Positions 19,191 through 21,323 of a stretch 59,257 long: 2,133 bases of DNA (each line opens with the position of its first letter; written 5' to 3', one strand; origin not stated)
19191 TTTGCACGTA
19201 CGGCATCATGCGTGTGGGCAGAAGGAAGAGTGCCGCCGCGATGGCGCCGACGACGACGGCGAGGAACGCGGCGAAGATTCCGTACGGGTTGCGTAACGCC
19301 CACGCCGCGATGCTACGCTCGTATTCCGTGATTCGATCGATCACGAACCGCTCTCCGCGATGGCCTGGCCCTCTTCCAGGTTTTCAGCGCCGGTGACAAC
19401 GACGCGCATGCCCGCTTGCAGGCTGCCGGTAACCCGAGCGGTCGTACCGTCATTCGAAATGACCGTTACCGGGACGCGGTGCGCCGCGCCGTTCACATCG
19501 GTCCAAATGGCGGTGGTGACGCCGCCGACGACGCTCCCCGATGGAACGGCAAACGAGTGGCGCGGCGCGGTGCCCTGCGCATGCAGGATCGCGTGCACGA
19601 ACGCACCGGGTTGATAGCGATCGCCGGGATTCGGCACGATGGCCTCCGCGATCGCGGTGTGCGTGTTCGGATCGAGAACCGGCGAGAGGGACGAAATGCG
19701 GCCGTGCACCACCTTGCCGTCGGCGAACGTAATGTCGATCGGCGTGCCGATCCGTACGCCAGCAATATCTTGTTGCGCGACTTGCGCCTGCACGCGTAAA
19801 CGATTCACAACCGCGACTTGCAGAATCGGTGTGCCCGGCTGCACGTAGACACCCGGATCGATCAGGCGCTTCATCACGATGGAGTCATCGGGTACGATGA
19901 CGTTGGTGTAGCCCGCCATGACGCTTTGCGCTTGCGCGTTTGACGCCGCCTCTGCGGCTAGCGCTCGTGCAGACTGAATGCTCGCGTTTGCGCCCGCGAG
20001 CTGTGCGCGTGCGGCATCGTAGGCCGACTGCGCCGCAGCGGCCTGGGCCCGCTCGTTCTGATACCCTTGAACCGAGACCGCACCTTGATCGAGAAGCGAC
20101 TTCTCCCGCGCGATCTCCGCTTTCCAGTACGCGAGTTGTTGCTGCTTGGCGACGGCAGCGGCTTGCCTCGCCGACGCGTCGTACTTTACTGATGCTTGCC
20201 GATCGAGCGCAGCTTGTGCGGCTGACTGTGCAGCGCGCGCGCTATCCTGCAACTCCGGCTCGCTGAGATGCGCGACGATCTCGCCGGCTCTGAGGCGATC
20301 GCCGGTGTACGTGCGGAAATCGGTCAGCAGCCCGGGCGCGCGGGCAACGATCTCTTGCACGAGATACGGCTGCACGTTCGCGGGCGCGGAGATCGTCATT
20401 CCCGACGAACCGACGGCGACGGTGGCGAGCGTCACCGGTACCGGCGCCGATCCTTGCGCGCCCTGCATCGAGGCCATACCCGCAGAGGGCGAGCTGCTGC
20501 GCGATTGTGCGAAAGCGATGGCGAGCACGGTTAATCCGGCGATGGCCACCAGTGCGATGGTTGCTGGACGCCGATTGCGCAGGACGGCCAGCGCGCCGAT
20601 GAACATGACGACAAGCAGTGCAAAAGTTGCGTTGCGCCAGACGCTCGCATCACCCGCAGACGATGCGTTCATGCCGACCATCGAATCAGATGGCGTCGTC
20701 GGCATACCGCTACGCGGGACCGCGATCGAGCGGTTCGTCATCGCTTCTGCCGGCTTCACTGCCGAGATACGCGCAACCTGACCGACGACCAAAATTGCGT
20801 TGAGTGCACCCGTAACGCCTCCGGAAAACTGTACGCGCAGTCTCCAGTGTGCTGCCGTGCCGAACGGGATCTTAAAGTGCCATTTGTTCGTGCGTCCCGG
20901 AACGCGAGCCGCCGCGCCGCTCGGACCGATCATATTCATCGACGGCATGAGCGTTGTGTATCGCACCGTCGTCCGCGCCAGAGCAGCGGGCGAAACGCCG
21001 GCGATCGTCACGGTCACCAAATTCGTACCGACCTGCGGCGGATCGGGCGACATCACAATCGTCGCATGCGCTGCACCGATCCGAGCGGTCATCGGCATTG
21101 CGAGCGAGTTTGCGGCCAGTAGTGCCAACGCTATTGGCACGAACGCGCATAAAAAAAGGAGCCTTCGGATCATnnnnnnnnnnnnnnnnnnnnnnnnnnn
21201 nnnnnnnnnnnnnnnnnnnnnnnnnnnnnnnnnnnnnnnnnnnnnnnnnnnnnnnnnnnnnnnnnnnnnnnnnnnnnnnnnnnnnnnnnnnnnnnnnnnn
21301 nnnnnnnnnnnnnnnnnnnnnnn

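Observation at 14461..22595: BlaI/BlaR1-type signalling pair fused into a six-gene RND efflux operon with duplicated Met-motif YtkA/FixH-like domains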

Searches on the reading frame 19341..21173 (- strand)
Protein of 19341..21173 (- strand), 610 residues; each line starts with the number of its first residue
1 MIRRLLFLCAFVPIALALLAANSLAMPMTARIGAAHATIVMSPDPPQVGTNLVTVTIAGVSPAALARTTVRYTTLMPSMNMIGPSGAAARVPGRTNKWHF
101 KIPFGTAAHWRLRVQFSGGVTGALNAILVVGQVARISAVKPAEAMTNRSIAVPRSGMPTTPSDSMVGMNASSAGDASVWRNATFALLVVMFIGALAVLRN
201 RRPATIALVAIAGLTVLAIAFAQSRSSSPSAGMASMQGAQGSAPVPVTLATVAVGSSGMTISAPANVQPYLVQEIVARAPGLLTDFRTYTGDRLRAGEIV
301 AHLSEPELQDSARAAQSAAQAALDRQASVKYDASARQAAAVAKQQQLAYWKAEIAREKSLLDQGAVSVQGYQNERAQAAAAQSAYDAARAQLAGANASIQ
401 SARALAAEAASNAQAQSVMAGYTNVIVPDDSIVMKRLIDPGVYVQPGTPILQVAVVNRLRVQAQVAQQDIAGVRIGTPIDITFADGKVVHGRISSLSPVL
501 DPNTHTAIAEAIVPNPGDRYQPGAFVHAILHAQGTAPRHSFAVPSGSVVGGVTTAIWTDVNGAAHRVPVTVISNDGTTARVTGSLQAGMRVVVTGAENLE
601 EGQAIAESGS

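Call 3: search_protein_families(library=pfam, proteins=[window:19341-21173:-], max_evalue=0.1)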
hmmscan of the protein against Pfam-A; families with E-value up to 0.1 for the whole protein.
window:19341-21173:- (610 aa): 2 families
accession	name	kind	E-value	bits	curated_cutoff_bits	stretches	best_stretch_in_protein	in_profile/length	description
PF16576.10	HlyD_D23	-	1.3e-18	67.5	30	1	272-526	19-214/214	Barrel-sandwich domain of CusB or HlyD membrane-fusion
PF13437.12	HlyD_3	-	3.8e-10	40.9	22.2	1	427-523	4-106/106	HlyD family secretion protein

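Call 4: search_protein_families(library=ncbifam, proteins=[window:19341-21173:-], max_evalue=0.1)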
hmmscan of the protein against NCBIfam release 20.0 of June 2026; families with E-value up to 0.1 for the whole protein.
window:19341-21173:- (610 aa): 16 families
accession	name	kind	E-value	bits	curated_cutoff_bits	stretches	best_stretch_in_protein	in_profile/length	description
TIGR01730.1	RND_mfp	subfamily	1.1e-38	133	94.9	3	388-607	100-321/322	efflux RND transporter periplasmic adaptor subunit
TIGR00999.1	8a0102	subfamily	1e-26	93.7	319.3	1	329-599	18-270/271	CzcB/NccB family metal efflux transporter periplasmic adaptor subunit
NF002939.0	PRK03598.1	equivalog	5.6e-18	65.2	393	1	276-499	48-283/332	secretion protein HlyD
TIGR00998.1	8a0101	subfamily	7.6e-18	64.5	390.8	1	275-514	45-293/334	EmrA/EmrK family multidrug efflux transporter periplasmic adaptor subunit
NF045680.1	DiMtlExpIhpB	equivalog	1.3e-15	57.2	450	1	431-530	146-246/326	divalent metal ion exporter adaptor subunit IhpB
NF007362.0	PRK09859.1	equivalog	4.3e-15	55.7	738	1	247-602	36-366/385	multidrug transporter subunit MdtE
NF011715.0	PRK15136.1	equivalog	1.2e-11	43.9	563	1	275-495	64-291/390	multidrug efflux MFS transporter periplasmic adaptor subunit EmrA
NF007132.1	PRK09578.1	equivalog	1.3e-10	40.6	512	1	235-605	28-373/396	MexX/AxyX family multidrug efflux RND transporter periplasmic adaptor subunit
NF007785.0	PRK10476.1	equivalog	3.6e-07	29.3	376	1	274-508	50-296/347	multidrug transporter subunit MdtN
NF033138.2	RND-peri-MexC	equivalog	4.2e-06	26.1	625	1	210-337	8-124/375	MexC family multidrug efflux RND transporter periplasmic adaptor subunit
TIGR03794.1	NHLM_micro_HlyD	equivalog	7.4e-06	25.1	156.2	1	268-366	54-152/421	NHLP bacteriocin system secretion protein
NF033834.1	RND_adapt_MexA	exception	9.6e-05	21.6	750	1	329-603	92-356/373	multidrug efflux RND transporter periplasmic adaptor subunit MexA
TIGR02971.1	heterocyst_DevB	subfamily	0.002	17.6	129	0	312-483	78-264/327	ABC exporter membrane fusion protein, DevB family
TIGR01843.1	type_I_hlyD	subfamily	0.018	14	208.65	0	303-416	129-242/422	HlyD family type I secretion periplasmic adaptor subunit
NF004309.0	PRK05704.1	equivalog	0.019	14.3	449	1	272-404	45-170/408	2-oxoglutarate dehydrogenase complex dihydrolipoyllysine-residue succinyltransferase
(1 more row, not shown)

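Call 8: find_homologous_proteins(query=window:19341-21173:-)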
Query window:19341-21173:- (610 aa): 202 proteins with E <= 0.001 among 8000 candidates; the best 120 are listed.
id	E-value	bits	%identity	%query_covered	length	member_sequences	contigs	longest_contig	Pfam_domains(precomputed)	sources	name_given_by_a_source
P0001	0.0e+0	1273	100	100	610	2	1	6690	PF25989.1,PF25954.1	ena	-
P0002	0.0e+0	1134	88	100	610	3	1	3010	PF25989.1,PF25954.1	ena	-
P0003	0.0e+0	1065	85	100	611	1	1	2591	PF25989.1,PF25954.1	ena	-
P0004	1.1e-292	990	79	100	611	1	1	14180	PF25994.1,PF25989.1,PF25954.1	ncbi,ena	-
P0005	1.8e-274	930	74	100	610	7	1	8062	PF25989.1,PF25954.1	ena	-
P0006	5.9e-271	918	73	100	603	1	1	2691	PF25989.1,PF25954.1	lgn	-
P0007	2.1e-270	916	73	100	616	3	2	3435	PF25994.1,PF25989.1,PF25954.1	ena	-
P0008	1.4e-264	897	73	98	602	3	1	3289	PF25994.1,PF25989.1,PF25954.1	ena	-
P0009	1.3e-261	887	74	95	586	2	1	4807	PF25989.1,PF25954.1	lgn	-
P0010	1.4e-255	867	70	100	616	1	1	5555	PF25994.1,PF25989.1,PF25954.1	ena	-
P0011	3.2e-253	860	71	100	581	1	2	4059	PF25994.1,PF25989.1,PF25954.1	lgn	-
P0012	1.3e-248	844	67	100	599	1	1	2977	PF25989.1,PF25954.1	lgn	-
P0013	2.1e-248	844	70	96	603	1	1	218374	PF25994.1,PF25989.1,PF25954.1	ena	-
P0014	5.3e-236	803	65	100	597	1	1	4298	PF25994.1,PF25989.1,PF25954.1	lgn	-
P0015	2.7e-231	787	65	100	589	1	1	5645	PF25989.1,PF25954.1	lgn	-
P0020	9.6e-223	759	63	100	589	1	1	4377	PF25989.1,PF13115.12,PF25954.1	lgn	-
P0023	4.9e-212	724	61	100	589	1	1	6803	PF25989.1,PF13115.12,PF25954.1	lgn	-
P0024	2.2e-211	722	60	99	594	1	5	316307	PF25989.1,PF25954.1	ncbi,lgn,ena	-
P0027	5.3e-205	700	59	99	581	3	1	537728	PF25989.1,PF25954.1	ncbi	ncbi:MAG: efflux RND transporter periplasmic adaptor subunit [Vulcanimicrobiaceae bacterium]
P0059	5.6e-156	539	50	99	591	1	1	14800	PF25989.1,PF25944.1,PF13115.12,PF25954.1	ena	-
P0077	4.5e-132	460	43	98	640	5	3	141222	PF25989.1,PF25954.1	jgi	-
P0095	2.7e-124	434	41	97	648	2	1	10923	PF25989.1,PF25919.1,PF25997.1,PF13115.12,PF25954.1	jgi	jgi:RND family efflux transporter MFP subunit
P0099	9.4e-124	432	43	99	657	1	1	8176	PF25989.1,PF13115.12,PF25954.1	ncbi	-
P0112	3.3e-121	424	42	95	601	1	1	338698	PF25989.1,PF25944.1,PF25954.1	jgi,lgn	jgi:RND family efflux transporter MFP subunit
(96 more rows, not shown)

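Call 10: find_encoding_contigs(protein=P0027, flank=8000, max_places=3)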
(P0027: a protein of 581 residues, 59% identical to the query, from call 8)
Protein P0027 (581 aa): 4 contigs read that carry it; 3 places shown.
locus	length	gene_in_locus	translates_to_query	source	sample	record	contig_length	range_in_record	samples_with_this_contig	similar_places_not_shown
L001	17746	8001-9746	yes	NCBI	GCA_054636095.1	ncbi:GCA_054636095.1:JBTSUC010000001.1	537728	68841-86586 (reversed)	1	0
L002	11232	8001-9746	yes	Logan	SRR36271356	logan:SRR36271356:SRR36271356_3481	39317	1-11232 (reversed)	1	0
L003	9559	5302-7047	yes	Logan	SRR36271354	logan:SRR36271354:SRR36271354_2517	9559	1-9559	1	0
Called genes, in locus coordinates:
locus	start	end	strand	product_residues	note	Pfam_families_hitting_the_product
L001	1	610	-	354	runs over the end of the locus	PF00528:BPD_transp_1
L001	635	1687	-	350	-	PF12849:PBP_like_2, PF01547:SBP_bac_1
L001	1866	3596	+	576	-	PF07973:tRNA_SAD, PF00587:tRNA-synt_2b, PF03129:HGTP_anticodon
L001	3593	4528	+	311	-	-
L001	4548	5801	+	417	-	PF00083:Sugar_tr, PF07690:MFS_1, PF12832:MFS_1_like, PF05631:MFS_5 (faint), PF13347:MFS_2 (weak), PF00083:Sugar_tr, PF07690:MFS_1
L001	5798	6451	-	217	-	-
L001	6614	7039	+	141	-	PF03965:Penicillinase_R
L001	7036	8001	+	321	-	PF05569:Peptidase_M56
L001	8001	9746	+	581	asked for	PF25954:Beta-barrel_RND_2 (weak), PF25989:YknX_C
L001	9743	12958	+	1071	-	PF00873:ACR_tran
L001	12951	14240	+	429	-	PF02321:OEP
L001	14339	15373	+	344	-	PF00814:TsaD, PF22521:HypF_C_2 (weak), PF02543:Carbam_trans_N (weak)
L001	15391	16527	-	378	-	PF00583:Acetyltransf_1 (weak), PF00551:Formyl_trans_N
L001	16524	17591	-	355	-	PF00586:AIRS, PF02769:AIRS_C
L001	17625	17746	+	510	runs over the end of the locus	PF02789:Peptidase_M17_N, PF00883:Peptidase_M17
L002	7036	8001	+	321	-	PF05569:Peptidase_M56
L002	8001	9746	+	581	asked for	PF25954:Beta-barrel_RND_2 (weak), PF25989:YknX_C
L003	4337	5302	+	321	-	PF05569:Peptidase_M56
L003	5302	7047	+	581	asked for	PF25954:Beta-barrel_RND_2 (weak), PF25989:YknX_C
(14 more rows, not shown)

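Call 11: find_encoding_contigs(protein=P0024, flank=8000, max_places=3)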
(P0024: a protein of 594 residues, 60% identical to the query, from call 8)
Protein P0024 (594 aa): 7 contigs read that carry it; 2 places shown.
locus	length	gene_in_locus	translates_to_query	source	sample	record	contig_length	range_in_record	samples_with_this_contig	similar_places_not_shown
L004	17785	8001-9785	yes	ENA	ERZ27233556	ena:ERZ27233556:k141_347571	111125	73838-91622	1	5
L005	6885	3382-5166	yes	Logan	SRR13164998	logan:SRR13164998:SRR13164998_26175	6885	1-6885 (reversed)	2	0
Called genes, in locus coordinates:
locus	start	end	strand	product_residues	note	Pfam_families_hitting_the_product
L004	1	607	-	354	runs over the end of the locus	PF00528:BPD_transp_1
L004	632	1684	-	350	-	PF12849:PBP_like_2, PF01547:SBP_bac_1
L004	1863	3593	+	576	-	PF07973:tRNA_SAD, PF00587:tRNA-synt_2b, PF03129:HGTP_anticodon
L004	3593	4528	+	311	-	-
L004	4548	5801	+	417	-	PF00083:Sugar_tr, PF07690:MFS_1, PF12832:MFS_1_like, PF05631:MFS_5 (faint), PF00083:Sugar_tr, PF07690:MFS_1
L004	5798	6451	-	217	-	-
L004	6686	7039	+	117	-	PF03965:Penicillinase_R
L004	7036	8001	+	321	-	PF05569:Peptidase_M56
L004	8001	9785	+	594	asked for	PF25954:Beta-barrel_RND_2 (weak), PF25989:YknX_C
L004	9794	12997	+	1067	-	PF00873:ACR_tran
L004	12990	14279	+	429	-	PF02321:OEP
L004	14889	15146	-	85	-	PF01695:IstB_IS21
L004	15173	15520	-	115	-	PF01695:IstB_IS21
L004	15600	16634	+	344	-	PF00814:TsaD, PF22521:HypF_C_2 (weak), PF02543:Carbam_trans_N (weak)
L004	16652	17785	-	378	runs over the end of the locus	PF00583:Acetyltransf_1 (weak), PF00551:Formyl_trans_N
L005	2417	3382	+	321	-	PF05569:Peptidase_M56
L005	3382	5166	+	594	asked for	PF25954:Beta-barrel_RND_2 (weak), PF25989:YknX_C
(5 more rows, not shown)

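Call 12: find_encoding_contigs(protein=P0112, flank=8000, max_places=2)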
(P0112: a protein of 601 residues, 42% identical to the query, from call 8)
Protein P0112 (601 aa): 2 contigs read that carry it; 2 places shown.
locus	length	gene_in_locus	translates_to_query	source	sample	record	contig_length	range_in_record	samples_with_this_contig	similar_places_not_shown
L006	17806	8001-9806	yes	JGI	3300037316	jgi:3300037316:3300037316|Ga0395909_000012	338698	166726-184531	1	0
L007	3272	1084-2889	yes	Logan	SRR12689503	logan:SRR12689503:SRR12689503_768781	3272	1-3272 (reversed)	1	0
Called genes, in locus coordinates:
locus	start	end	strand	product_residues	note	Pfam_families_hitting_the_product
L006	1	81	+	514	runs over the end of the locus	PF02541:Ppx-GppA, PF21447:Ppx-GppA_III, PF01966:HD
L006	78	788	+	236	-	PF00072:Response_reg, PF00486:Trans_reg_C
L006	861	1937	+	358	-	PF00989:PAS, PF08448:PAS_4, PF00512:HisKA, PF02518:HATPase_c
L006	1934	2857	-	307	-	PF02463:SMC_N (faint), PF00005:ABC_tran, PF13304:AAA_21 (weak)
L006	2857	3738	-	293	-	PF00528:BPD_transp_1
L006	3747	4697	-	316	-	PF00528:BPD_transp_1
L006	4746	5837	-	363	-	PF01547:SBP_bac_1, PF12849:PBP_like_2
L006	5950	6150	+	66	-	PF04657:DMT_YdcZ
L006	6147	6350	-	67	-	-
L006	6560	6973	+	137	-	PF03965:Penicillinase_R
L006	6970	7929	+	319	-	PF05569:Peptidase_M56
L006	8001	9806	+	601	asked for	PF25944:Beta-barrel_RND (faint), PF25954:Beta-barrel_RND_2, PF25989:YknX_C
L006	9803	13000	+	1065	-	PF00873:ACR_tran, PF02355:SecD_SecF_C (faint)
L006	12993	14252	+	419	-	PF02321:OEP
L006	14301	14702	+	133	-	PF13115:YtkA, PF02369:Big_1 (weak), PF09134:Invasin_D3 (weak)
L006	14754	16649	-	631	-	PF04185:Phosphoesterase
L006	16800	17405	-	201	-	PF00753:Lactamase_B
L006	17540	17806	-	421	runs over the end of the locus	PF00083:Sugar_tr (faint), PF07690:MFS_1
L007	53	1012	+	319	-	PF05569:Peptidase_M56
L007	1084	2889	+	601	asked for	PF25944:Beta-barrel_RND (faint), PF25954:Beta-barrel_RND_2, PF25989:YknX_C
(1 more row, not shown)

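Call 13: find_encoding_contigs(protein=P0077, flank=8000, max_places=2)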
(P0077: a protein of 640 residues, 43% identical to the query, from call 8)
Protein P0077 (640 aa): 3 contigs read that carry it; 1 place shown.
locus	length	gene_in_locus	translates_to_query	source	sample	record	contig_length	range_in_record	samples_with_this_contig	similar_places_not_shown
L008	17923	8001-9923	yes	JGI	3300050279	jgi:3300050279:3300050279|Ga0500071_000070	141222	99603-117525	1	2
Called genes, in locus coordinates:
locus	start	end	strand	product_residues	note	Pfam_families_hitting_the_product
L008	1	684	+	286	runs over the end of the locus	PF00903:Glyoxalase, PF13669:Glyoxalase_4 (faint), PF18029:Glyoxalase_6 (faint), PF00903:Glyoxalase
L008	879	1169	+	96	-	PF02583:Trns_repr_metal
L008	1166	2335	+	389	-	PF03773:ArsP_1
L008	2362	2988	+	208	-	-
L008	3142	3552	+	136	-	PF03965:Penicillinase_R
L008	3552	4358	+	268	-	PF05569:Peptidase_M56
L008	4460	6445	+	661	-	-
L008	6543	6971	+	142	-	PF03965:Penicillinase_R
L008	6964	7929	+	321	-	PF05569:Peptidase_M56, PF01435:Peptidase_M48 (faint)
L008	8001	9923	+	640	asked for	PF25954:Beta-barrel_RND_2, PF25989:YknX_C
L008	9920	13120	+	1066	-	PF00873:ACR_tran, PF02355:SecD_SecF_C (faint)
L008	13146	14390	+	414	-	PF02321:OEP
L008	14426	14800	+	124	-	PF05751:FixH (faint), PF13115:YtkA, PF02369:Big_1 (weak), PF09134:Invasin_D3 (weak)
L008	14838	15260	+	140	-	PF04214:DUF411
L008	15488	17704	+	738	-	PF07715:Plug, PF00593:TonB_dep_Rec_b-barrel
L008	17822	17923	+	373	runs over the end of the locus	PF03824:NicO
